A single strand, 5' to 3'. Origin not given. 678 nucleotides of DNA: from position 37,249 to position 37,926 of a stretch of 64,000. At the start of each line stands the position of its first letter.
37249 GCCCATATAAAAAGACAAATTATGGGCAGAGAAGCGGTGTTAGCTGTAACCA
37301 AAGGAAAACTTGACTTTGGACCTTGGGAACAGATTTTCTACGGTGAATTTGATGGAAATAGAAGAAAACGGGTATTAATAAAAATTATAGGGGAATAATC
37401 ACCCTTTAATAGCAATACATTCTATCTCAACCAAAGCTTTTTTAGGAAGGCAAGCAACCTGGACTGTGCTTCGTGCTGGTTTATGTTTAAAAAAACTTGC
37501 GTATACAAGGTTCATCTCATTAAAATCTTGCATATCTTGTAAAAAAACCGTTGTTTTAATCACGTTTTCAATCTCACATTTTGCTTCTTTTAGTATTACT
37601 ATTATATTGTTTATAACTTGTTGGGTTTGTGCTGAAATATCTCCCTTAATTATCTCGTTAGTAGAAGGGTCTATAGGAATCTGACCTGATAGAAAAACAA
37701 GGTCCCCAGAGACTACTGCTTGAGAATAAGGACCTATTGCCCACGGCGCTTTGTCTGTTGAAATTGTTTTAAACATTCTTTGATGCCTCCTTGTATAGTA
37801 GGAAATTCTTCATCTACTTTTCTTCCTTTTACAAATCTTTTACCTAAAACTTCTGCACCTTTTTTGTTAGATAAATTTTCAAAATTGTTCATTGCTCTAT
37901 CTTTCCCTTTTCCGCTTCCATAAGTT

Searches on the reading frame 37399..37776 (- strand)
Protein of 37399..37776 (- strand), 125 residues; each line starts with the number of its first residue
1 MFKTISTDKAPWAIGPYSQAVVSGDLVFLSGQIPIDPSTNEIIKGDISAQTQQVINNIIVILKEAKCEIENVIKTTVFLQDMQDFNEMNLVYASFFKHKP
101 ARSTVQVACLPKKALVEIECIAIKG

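Call 53: search_protein_families(library=pfam, proteins=[window:37399-37776:-], max_evalue=0.01)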
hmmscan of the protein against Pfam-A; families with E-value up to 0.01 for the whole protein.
window:37399-37776:- (125 aa): 1 family
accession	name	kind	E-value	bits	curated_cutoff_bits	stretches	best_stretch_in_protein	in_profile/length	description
PF01042.26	Ribonuc_L-PSP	-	1.3e-42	145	27.3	1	8-123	2-120/121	Endoribonuclease L-PSP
